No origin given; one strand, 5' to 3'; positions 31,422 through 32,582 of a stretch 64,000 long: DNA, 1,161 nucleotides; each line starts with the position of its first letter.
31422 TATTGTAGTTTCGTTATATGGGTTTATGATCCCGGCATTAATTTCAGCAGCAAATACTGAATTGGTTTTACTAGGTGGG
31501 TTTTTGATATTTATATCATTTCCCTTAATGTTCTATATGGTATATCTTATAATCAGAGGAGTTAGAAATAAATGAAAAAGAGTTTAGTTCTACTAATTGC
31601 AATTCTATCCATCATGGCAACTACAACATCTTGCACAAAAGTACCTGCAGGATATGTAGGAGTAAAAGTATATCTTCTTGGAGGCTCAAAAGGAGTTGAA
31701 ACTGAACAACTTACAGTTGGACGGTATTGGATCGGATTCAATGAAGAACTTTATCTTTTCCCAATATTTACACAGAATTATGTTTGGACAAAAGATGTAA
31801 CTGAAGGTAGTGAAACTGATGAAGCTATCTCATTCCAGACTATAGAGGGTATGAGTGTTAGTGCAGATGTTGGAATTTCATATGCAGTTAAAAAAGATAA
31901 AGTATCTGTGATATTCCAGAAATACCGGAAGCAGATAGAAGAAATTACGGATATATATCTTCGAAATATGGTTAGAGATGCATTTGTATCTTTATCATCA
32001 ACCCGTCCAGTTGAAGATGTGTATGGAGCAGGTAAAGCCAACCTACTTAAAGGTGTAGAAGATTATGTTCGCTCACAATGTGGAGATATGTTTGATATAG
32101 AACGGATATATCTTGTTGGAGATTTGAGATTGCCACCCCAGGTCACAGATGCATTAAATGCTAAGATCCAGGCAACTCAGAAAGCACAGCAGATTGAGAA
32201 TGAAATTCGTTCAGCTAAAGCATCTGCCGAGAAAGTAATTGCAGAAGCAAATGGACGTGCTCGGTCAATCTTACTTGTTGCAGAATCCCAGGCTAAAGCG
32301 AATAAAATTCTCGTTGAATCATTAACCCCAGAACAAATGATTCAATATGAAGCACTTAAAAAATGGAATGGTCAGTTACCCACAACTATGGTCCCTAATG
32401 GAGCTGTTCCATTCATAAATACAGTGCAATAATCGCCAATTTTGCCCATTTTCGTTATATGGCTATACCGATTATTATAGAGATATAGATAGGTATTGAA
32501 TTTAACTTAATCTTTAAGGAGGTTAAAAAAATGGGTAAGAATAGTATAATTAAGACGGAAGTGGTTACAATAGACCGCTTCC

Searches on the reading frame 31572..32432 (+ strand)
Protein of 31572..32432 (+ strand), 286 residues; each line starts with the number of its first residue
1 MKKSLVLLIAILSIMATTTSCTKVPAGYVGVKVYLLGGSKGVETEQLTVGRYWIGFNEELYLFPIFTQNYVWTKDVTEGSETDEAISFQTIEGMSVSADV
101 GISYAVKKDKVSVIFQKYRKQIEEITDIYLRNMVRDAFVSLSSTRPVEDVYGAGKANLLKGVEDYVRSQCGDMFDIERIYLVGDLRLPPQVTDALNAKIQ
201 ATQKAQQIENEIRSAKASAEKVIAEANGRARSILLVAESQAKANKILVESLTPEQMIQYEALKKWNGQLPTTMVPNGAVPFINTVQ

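Call 13: search_protein_families(library=phrogs, proteins=[window:31572-32432:+], max_evalue=0.001)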
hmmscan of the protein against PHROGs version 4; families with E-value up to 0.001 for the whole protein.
window:31572-32432:+ (286 aa): 3 families
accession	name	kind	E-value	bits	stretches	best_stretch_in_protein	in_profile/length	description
phrog_200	-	other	3.2e-72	244.7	1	1-284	80-359/379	lipoprotein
phrog_21428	-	unknown function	9.4e-12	45.7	1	1-61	1-60/63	-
phrog_38808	-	unknown function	7.8e-05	23.9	1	226-283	8-66/68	-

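Call 21: search_dna_similar(query=window:31572-32432:+, collection=phages, mode=protein, max_rows=15)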
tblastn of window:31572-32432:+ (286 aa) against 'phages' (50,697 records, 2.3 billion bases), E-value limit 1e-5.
Records with a match: 564; places in all: 564; records where one place covers at least 80% of the query: 412.
Best place of each record, by identity: <60% 564.
By first word of the organism name: Staphylococcus 139; Pseudomonas 74; Klebsiella 45; Erwinia 42; Escherichia 38; Bacillus 38; Burkholderia 30; Caulobacter 26; Salmonella 24; Prevotella 15; and 38 more.
By host as written in the record: - 72; Staphylococcus aureus 53; Pseudomonas aeruginosa 22; Klebsiella pneumoniae 19; Burkholderia sp. 15; Escherichia coli 15; Prevotella sp. 15; Erwinia amylovora 14; and 177 more.
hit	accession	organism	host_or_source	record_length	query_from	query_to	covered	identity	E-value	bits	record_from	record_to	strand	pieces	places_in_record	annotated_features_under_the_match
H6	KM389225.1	Pseudomonas phage F_MX1987sp/MX560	-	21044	10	283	96%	53.6%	9e-69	236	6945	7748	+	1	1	record has no annotation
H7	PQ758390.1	Pseudomonas phage 5400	Pseudomonas aeruginosa 147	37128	10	283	96%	53.3%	4e-68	234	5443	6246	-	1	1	hypothetical protein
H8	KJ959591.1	Pseudomonas phage PAN70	Pseudomonas aeruginosa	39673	10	283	96%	53.3%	4e-68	234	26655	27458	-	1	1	hypothetical protein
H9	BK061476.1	Pseudomonas phage vB_PaeS-D14B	Pseudomonas aeruginosa strain 1-13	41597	10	283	96%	53.3%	4e-68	234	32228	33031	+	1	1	hypothetical protein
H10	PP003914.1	Pseudomonas phage vB_Pae_U2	Pseudomonas aeruginosa ST773 ...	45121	10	283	96%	53.3%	4e-68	234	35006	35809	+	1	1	lipoprotein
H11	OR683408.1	Pseudomonas phage Ostro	Pseudomonas aeruginosa 382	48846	10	283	96%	53.3%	4e-68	234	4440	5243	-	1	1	prohibitin family protein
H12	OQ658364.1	Pseudomonas phage sp.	Pseudomonas aeruginosa PACL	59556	10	283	96%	53.3%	4e-68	234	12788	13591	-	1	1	hypothetical protein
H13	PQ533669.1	Pseudomonas phage Pacha_bin_1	Pseudomonas aeruginosa PA14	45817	10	283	96%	53.3%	4e-68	234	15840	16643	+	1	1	hypothetical protein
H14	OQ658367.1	Pseudomonas phage sp.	Pseudomonas aeruginosa PACL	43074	10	283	96%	53.3%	9e-68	233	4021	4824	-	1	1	hypothetical protein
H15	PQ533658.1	Pseudomonas phage Hali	Pseudomonas aeruginosa PA14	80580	10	283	96%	52.5%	7e-68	234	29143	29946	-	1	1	hypothetical protein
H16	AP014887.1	Vibrio phage CKB-S1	Vibrio coralliilyticus strain P1 ...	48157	8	282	96%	52.2%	1e-71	244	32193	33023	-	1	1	putative lipoprotein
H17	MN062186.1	Stenotrophomonas phage Pokken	Stenotrophomonas maltophilia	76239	3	282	98%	51.1%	3e-69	238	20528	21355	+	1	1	hypothetical protein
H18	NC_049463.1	Stenotrophomonas phage Pokken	Stenotrophomonas maltophilia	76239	3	282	98%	51.1%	3e-69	238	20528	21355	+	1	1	lipoprotein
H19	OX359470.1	Ochrobactrum phage ORM_20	-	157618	3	282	98%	50.9%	1e-67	233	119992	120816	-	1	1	lipoprotein | membrane protein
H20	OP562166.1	Xanthomonas virus PB119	Xanthomonas euvesicatoria 1940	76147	1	283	99%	50.2%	7e-65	225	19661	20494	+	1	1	putative outer membrane lipoprotein | hypothetical protein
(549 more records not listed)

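Call 22: search_protein_families(library=pfam, proteins=[window:31572-32432:+], max_evalue=0.01)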
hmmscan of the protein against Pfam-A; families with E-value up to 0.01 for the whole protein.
window:31572-32432:+ (286 aa): 1 family
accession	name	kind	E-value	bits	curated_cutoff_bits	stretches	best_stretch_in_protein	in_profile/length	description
PF01145.31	Band_7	-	3.4e-20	73.3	23.6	1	23-216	2-173/176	SPFH domain / Band 7 family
